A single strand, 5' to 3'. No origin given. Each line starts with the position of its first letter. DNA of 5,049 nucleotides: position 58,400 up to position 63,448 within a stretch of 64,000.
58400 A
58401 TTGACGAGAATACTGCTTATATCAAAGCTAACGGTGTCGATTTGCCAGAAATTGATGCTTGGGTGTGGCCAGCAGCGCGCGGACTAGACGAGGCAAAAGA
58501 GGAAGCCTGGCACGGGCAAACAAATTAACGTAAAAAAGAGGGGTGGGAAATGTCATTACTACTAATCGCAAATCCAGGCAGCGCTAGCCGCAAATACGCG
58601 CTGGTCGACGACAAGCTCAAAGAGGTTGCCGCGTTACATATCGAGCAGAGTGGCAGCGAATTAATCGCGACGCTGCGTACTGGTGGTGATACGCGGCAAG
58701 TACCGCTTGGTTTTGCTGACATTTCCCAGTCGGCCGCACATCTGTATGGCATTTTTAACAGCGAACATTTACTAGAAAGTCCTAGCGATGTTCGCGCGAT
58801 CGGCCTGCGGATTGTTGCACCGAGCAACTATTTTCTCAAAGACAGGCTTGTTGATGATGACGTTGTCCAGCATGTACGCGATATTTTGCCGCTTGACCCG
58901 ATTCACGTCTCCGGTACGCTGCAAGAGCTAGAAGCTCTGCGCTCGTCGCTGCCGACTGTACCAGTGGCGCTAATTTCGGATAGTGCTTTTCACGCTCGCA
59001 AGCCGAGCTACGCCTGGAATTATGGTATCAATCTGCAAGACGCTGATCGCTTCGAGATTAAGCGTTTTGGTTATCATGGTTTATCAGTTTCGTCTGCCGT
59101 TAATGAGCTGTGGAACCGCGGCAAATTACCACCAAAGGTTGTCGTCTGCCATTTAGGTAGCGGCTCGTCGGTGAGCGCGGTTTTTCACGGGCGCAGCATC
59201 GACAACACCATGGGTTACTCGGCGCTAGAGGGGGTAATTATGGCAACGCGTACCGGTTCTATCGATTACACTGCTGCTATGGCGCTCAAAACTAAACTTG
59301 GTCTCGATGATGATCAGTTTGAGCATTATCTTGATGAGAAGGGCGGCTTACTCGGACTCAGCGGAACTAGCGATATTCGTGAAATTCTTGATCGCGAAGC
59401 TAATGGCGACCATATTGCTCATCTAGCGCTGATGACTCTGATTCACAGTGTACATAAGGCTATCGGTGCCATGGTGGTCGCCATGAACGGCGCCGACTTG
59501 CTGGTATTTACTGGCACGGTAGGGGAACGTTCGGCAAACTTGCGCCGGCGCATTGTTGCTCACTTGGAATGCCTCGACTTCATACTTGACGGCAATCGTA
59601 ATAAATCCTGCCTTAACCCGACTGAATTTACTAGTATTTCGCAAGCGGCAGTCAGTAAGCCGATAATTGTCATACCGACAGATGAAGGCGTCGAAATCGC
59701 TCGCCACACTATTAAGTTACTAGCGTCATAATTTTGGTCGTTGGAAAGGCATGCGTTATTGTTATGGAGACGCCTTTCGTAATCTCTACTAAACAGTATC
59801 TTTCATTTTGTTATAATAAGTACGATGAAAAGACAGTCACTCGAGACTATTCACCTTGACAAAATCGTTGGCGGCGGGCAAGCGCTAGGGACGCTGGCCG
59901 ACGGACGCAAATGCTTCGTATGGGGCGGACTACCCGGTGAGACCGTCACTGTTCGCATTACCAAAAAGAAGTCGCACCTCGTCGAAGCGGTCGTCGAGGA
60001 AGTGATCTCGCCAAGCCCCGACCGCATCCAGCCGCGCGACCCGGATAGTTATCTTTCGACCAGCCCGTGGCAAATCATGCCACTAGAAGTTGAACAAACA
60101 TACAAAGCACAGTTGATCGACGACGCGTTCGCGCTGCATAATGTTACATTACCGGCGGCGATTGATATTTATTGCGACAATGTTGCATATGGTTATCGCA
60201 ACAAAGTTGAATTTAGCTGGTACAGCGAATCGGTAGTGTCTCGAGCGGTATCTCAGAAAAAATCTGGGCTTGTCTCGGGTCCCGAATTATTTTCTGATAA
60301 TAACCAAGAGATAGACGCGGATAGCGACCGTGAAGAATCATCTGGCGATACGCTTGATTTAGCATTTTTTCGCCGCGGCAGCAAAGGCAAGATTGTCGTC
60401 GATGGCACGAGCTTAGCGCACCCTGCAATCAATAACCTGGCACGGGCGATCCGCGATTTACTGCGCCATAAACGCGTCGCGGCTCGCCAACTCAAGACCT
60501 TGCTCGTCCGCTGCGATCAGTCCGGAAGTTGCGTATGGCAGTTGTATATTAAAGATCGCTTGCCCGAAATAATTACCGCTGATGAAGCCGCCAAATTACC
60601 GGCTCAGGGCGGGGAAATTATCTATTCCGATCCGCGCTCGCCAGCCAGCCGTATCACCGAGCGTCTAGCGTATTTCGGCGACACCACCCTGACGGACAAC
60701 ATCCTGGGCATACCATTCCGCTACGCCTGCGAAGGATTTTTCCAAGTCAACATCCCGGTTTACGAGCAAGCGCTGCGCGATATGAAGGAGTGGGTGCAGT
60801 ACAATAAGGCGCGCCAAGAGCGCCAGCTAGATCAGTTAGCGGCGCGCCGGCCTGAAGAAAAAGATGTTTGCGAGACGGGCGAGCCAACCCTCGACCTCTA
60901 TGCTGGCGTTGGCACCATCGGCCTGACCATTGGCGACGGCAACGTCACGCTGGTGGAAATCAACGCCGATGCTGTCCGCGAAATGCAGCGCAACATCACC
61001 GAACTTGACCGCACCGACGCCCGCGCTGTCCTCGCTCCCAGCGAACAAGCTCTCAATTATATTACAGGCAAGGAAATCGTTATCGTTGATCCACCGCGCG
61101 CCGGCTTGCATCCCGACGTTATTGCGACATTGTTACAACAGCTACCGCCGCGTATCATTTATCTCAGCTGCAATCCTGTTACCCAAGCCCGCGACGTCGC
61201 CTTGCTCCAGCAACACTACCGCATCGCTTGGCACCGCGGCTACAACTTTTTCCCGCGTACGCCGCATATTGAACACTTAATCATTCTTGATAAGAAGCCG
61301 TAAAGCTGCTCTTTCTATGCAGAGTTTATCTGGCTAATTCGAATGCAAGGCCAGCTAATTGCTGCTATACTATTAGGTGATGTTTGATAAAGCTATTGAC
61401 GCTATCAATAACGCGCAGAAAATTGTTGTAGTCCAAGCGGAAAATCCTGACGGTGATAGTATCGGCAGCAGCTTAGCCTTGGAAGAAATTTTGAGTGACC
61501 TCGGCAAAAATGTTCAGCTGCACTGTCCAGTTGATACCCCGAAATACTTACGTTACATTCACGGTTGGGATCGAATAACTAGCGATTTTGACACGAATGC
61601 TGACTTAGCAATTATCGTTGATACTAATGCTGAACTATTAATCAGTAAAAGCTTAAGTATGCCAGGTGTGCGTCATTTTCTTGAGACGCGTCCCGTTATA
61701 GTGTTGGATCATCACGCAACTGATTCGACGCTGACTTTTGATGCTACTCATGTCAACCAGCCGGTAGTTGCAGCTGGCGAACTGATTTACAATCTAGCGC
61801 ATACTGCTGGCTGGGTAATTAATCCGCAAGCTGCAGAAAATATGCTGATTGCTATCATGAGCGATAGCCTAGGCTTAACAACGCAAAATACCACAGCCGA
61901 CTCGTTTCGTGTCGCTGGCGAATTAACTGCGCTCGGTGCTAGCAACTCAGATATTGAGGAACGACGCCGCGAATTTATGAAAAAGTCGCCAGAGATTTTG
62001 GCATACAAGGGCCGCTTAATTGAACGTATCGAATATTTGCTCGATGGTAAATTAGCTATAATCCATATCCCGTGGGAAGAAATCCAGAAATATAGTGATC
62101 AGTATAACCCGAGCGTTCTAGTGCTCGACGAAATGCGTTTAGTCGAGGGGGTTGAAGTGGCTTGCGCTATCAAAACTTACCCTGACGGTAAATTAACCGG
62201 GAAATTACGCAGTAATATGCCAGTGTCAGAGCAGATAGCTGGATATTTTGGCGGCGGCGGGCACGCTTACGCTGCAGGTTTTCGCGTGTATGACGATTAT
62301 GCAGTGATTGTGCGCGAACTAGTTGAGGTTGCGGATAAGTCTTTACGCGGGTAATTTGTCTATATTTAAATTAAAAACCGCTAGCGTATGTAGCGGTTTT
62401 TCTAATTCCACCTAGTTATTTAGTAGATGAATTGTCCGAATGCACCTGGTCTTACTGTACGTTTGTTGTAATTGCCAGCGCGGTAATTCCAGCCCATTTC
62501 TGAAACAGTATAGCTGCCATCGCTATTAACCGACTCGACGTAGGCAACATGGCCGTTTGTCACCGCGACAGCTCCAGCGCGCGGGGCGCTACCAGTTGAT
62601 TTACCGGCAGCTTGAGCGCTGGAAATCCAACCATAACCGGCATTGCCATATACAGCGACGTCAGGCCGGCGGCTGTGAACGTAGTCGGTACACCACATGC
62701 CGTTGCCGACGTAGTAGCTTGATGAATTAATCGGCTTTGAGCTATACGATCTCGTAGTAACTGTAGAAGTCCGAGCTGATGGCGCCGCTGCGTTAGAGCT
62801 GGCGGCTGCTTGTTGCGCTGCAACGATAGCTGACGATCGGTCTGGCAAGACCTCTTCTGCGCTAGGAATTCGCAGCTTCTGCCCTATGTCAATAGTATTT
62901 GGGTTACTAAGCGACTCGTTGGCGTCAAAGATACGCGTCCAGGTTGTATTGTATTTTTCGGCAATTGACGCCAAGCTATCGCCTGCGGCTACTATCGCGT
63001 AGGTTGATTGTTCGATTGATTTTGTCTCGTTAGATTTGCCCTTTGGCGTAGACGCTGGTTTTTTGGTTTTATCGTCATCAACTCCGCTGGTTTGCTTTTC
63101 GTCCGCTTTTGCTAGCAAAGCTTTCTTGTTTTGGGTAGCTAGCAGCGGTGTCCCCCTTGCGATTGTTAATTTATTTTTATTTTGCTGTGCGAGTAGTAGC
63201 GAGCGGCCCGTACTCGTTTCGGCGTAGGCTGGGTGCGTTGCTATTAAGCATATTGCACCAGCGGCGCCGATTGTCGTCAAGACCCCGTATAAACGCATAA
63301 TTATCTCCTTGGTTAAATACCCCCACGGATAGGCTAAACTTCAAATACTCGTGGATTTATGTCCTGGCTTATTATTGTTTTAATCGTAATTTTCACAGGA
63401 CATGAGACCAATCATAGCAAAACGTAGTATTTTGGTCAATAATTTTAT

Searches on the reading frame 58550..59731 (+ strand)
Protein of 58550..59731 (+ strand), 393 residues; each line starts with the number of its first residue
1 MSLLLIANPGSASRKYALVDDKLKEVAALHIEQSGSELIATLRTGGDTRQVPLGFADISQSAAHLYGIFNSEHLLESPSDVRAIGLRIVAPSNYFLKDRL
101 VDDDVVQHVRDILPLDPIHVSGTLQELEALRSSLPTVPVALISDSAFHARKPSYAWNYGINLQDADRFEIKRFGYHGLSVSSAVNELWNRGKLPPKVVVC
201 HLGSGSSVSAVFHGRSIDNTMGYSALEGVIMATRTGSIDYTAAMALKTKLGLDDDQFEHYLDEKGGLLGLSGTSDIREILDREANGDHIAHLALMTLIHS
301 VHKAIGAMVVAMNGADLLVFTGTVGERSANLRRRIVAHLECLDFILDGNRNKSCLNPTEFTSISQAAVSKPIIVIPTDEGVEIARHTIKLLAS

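Call 65: search_protein_families(library=pfam, proteins=[window:58550-59731:+], max_evalue=0.00001)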
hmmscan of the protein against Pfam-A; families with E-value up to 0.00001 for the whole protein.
window:58550-59731:+ (393 aa): 1 family
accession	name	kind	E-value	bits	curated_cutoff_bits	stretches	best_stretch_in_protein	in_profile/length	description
PF00871.23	Acetate_kinase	-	5.9e-78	262.7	22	1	4-385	2-392/392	Acetokinase family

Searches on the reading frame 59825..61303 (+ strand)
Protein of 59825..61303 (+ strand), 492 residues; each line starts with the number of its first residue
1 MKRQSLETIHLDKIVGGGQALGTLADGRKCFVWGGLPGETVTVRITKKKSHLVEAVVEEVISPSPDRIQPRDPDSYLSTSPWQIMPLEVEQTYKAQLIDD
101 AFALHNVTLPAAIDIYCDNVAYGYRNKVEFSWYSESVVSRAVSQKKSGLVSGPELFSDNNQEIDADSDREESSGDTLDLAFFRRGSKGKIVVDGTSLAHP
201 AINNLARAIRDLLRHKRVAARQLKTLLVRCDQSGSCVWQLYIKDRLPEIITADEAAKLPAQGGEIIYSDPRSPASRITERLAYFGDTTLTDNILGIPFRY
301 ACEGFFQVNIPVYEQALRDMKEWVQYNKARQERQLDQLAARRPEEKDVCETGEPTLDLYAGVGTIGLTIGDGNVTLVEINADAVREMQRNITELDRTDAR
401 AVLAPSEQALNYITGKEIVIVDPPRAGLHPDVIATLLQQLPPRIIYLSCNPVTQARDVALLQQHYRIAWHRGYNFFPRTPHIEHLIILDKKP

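Call 65: search_protein_families(library=pfam, proteins=[window:59825-61303:+], max_evalue=0.00001)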
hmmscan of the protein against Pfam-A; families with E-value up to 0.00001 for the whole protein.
window:59825-61303:+ (492 aa): 1 family
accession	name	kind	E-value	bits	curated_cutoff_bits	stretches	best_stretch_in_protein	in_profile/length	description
PF05958.17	tRNA_U5-meth_tr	-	5.4e-15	55.7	23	1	417-490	285-356/357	tRNA (Uracil-5-)-methyltransferase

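Call 76: search_protein_families(library=ncbifam, proteins=[window:59825-61303:+], max_evalue=1e-10)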
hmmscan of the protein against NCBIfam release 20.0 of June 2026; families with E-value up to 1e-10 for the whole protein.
window:59825-61303:+ (492 aa): 6 families
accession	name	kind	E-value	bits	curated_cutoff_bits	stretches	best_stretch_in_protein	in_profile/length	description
TIGR00479.1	rumA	equivalog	2.6e-41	141.9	183.55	1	172-483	125-432/432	23S rRNA (uracil(1939)-C(5))-methyltransferase RlmD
NF009639.0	PRK13168.1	equivalog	6.4e-30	104.4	458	1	351-490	300-445/446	23S rRNA (uracil(1939)-C(5))-methyltransferase RlmD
NF002910.0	PRK03522.2-3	equivalog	8.6e-24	84.3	558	1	285-490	191-382/383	23S rRNA (uracil(747)-C(5))-methyltransferase RlmC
NF002909.0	PRK03522.2-1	equivalog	3.7e-18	65.8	553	1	355-490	236-373/374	23S rRNA (uracil(747)-C(5))-methyltransferase RlmC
TIGR02085.1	meth_trns_rumB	equivalog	3.7e-18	65.7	429.5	1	356-489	238-373/374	23S rRNA (uracil(747)-C(5))-methyltransferase RlmC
TIGR02143.1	trmA_only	equivalog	3e-15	56.1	334.65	1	417-491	280-352/352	tRNA (uridine(54)-C5)-methyltransferase TrmA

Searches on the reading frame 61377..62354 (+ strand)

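Call 65: search_protein_families(library=pfam, proteins=[window:61377-62354:+], max_evalue=0.00001)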
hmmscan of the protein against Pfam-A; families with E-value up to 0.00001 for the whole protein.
window:61377-62354:+ (325 aa): 1 family
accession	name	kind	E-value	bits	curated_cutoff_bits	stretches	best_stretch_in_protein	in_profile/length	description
PF01368.27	DHH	-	5.3e-14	53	28.1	1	15-160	1-125/125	DHH family, N-terminal domain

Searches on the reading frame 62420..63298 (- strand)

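Call 65: search_protein_families(library=pfam, proteins=[window:62420-63298:-], max_evalue=0.00001)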
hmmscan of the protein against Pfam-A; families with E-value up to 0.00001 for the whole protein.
window:62420-63298:- (292 aa): 2 families
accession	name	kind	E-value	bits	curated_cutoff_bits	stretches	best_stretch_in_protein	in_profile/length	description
PF01476.26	LysM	-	2.7e-13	50.1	20.9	1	102-145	2-43/43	LysM domain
PF05257.22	CHAP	-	1.4e-11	45.1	26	1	198-268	3-80/81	CHAP domain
